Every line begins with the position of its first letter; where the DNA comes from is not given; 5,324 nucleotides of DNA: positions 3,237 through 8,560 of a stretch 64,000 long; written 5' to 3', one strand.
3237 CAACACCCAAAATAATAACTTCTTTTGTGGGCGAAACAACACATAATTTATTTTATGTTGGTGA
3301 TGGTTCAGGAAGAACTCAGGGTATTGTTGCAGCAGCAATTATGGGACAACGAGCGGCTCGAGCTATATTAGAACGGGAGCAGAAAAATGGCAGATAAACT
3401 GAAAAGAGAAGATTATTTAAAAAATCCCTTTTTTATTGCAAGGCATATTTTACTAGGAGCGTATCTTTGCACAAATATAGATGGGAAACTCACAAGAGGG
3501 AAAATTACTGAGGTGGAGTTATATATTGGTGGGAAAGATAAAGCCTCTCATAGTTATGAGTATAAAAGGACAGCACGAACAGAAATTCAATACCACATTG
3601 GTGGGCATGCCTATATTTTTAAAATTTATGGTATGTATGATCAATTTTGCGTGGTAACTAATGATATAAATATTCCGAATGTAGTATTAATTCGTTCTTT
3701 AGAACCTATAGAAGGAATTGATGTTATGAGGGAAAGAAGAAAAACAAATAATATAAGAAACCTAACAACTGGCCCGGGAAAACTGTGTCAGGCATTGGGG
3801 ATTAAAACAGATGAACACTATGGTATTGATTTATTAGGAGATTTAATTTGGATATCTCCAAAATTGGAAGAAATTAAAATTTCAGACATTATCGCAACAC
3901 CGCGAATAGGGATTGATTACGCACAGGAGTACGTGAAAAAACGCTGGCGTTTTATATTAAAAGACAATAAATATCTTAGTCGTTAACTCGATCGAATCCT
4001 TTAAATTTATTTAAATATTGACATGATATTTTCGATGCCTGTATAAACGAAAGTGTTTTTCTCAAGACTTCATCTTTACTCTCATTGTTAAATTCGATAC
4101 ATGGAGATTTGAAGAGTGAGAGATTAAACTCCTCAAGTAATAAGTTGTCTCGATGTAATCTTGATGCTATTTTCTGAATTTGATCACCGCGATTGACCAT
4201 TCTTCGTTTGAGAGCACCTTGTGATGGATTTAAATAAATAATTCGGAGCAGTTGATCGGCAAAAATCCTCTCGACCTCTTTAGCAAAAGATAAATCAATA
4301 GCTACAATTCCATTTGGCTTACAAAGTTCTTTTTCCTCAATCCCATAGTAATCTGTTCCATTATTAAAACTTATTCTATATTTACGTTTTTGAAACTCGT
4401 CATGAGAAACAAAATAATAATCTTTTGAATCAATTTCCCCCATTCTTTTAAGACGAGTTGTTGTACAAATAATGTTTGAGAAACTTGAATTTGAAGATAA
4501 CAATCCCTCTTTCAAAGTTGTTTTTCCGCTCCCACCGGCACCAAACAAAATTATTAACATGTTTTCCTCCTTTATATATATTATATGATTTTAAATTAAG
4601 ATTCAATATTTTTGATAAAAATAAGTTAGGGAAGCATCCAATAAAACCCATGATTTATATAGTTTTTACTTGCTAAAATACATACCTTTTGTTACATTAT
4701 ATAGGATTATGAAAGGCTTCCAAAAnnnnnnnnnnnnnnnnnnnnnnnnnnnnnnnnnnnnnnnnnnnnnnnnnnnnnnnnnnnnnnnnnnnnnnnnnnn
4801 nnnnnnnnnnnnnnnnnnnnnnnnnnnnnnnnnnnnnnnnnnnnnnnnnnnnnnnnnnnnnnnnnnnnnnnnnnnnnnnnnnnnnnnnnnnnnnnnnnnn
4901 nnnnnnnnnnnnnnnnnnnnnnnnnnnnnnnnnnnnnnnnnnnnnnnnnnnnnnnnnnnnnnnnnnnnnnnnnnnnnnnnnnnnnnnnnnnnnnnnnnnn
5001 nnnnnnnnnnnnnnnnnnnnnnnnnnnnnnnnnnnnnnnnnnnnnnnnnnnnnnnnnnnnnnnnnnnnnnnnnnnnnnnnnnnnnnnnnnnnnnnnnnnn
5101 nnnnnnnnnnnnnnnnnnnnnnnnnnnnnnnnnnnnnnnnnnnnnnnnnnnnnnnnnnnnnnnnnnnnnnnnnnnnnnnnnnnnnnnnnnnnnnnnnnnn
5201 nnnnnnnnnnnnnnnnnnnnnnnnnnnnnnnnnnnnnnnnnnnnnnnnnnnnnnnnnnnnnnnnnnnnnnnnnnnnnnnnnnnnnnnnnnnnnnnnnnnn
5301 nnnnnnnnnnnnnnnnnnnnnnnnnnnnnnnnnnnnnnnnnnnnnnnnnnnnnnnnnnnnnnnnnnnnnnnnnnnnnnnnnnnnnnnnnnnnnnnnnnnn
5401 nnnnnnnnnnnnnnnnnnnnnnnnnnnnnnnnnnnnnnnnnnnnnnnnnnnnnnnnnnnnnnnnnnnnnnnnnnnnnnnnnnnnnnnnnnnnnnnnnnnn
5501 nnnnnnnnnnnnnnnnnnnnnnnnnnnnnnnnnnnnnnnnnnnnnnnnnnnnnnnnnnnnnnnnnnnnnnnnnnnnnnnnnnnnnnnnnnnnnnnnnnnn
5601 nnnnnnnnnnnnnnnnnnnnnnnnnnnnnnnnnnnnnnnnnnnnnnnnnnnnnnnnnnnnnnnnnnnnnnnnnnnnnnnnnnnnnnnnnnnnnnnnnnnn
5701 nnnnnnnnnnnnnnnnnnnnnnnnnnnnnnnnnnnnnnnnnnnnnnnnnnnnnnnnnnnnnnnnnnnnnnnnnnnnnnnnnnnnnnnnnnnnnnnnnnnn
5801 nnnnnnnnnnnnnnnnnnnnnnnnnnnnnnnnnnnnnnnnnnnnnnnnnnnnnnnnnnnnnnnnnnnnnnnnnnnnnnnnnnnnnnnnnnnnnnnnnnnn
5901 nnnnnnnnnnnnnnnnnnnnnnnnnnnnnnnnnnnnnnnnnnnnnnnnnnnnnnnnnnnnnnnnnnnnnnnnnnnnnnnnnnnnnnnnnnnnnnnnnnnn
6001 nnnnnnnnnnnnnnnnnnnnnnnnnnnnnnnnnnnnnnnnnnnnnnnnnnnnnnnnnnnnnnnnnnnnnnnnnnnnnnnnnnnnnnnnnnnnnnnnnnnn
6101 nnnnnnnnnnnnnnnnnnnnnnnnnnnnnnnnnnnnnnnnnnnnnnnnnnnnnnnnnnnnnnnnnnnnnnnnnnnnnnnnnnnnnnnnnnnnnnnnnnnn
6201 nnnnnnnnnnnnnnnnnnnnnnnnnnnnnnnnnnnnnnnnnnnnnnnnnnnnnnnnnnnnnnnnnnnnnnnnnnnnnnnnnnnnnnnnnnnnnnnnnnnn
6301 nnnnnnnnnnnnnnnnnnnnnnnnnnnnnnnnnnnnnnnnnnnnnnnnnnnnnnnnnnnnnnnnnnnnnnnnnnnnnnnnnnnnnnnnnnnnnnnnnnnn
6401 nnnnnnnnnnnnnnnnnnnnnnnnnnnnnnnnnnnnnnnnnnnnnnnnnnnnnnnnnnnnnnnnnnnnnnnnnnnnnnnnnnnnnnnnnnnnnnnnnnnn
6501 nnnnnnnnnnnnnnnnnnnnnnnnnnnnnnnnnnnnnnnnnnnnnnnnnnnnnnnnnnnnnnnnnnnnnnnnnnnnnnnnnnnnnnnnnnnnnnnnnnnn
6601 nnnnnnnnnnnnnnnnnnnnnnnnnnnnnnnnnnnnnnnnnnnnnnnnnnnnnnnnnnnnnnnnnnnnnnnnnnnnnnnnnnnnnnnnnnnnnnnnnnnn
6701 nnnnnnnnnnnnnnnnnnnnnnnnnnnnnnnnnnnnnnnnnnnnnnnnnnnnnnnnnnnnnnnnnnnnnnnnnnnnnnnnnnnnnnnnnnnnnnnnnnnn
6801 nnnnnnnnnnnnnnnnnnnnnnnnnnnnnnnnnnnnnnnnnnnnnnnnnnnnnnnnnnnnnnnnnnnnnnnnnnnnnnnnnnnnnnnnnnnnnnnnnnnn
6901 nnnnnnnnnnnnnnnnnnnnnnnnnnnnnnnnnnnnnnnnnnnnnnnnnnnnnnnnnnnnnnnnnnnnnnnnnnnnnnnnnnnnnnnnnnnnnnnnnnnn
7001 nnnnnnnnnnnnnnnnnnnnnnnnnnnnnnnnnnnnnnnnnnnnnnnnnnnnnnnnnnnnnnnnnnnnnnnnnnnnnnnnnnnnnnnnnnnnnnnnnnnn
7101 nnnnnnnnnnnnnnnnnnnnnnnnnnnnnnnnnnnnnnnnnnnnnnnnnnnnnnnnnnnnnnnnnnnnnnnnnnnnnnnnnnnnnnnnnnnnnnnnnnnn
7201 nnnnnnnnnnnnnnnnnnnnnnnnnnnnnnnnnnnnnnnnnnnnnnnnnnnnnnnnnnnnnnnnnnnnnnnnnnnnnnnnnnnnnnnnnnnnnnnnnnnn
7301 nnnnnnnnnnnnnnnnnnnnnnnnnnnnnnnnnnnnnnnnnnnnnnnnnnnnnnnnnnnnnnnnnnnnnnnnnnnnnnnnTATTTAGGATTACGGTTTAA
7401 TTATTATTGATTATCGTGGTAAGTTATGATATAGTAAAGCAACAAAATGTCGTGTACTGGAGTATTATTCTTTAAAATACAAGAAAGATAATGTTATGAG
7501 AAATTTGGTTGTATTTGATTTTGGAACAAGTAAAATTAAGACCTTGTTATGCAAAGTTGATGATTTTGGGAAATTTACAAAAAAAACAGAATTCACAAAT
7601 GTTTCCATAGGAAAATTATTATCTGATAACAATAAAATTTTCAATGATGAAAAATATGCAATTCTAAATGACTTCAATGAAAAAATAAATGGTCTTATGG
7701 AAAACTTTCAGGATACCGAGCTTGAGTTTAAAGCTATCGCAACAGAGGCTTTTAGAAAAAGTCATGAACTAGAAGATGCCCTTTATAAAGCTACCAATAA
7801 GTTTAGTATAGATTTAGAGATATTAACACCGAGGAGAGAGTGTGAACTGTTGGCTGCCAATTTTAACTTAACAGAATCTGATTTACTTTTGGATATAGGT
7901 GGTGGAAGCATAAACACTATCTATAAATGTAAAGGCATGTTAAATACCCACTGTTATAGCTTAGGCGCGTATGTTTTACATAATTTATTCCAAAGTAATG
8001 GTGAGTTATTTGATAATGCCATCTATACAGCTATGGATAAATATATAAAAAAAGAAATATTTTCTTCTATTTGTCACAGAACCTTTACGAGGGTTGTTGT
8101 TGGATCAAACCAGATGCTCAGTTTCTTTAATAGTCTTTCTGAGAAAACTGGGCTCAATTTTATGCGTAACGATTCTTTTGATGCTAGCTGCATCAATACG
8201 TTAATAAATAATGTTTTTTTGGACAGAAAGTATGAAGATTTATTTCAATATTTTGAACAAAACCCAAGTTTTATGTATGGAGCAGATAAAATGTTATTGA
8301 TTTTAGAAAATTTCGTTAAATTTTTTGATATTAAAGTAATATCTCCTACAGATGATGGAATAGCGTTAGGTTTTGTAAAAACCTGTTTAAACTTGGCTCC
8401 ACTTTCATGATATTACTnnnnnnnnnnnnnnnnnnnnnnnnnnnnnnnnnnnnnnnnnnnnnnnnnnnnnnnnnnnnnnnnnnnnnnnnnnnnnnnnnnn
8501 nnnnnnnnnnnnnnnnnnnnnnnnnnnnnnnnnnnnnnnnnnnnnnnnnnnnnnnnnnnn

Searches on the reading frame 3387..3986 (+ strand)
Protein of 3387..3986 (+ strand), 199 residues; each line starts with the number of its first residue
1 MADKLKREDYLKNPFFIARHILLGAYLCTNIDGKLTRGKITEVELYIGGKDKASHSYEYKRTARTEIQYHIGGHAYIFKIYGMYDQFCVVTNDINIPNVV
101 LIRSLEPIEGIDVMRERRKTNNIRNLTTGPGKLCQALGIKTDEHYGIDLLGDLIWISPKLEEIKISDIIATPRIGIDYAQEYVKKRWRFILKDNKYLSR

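Call 7: search_protein_families(library=pfam, proteins=[window:3387-3986:+], max_evalue=0.001)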
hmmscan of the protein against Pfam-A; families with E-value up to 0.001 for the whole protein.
window:3387-3986:+ (199 aa): 1 family
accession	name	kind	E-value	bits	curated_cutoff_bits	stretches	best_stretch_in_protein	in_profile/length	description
PF02245.21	Pur_DNA_glyco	-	8.2e-52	175.6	27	1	14-195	7-181/181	Methylpurine-DNA glycosylase (MPG)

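Call 57: find_encoding_contigs(protein=window:3387-3986:+, flank=10000, max_places=2)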
Protein window:3387-3986:+ (199 aa): 22 contigs read that carry it; 2 places shown.
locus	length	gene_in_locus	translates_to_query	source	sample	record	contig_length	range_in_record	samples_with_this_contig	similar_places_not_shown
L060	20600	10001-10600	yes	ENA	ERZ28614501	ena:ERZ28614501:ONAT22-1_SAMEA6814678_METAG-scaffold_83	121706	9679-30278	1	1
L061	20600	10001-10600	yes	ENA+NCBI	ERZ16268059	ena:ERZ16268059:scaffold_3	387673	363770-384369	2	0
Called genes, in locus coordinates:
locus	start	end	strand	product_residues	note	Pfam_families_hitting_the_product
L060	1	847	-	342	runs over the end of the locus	PF00535:Glycos_transf_2, PF13641:Glyco_tranf_2_3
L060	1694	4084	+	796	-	PF01555:N6_N4_Mtase, PF04480:DUF559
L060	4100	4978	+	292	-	PF04383:KilA-N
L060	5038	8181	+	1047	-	PF04851:ResIII, PF00270:DEAD (faint), PF19778:RE_endonuc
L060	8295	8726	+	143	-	PF00293:NUDIX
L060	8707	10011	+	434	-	PF01266:DAO (faint), PF01494:FAD_binding_3 (weak), PF01946:Thi4 (faint), PF03486:HI0933_like (weak), PF07992:Pyr_redox_2, PF13738:Pyr_redox_3 (faint)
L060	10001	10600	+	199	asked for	PF02245:Pur_DNA_glyco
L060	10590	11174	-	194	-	PF00625:Guanylate_kin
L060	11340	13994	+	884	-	PF00176:SNF2-rel_dom, PF00271:Helicase_C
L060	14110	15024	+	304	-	PF02541:Ppx-GppA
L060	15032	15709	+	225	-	PF00730:HhH-GPD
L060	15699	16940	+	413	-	PF01209:Ubie_methyltran (weak), PF08241:Methyltransf_11, PF13649:Methyltransf_25 (weak)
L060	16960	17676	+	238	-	PF03167:UDG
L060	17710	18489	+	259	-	-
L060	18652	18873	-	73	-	-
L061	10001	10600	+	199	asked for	PF02245:Pur_DNA_glyco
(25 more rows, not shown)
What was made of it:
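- Tried and rejected: The left side yielded a type III R-M system and one GT2 about 6.6 kb outside the window (call 57).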

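Call 58: search_protein_families(library=padloc, proteins=[window:3387-3986:+], max_evalue=0.001)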
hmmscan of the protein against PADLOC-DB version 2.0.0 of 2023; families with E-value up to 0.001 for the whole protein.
window:3387-3986:+ (199 aa): 0 families

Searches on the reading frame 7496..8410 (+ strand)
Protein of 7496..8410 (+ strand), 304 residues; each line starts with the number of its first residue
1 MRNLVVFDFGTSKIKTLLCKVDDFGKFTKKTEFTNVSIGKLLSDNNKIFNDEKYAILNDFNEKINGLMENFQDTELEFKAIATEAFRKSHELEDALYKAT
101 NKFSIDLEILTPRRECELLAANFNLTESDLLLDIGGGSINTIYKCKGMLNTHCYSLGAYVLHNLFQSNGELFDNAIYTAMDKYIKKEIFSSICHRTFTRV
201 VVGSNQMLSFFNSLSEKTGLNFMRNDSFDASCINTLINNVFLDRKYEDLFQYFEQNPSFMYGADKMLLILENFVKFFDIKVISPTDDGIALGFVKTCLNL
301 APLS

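Call 7: search_protein_families(library=pfam, proteins=[window:7496-8410:+], max_evalue=0.001)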
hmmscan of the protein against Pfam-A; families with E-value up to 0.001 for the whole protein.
window:7496-8410:+ (304 aa): 1 family
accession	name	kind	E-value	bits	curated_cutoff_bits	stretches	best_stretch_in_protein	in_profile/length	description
PF02541.22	Ppx-GppA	-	8.1e-09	35.8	27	1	77-219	58-207/285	Ppx/GppA phosphatase family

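Call 58: search_protein_families(library=padloc, proteins=[window:7496-8410:+], max_evalue=0.001)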
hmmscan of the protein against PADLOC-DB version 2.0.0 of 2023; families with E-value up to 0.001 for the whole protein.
window:7496-8410:+ (304 aa): 0 families
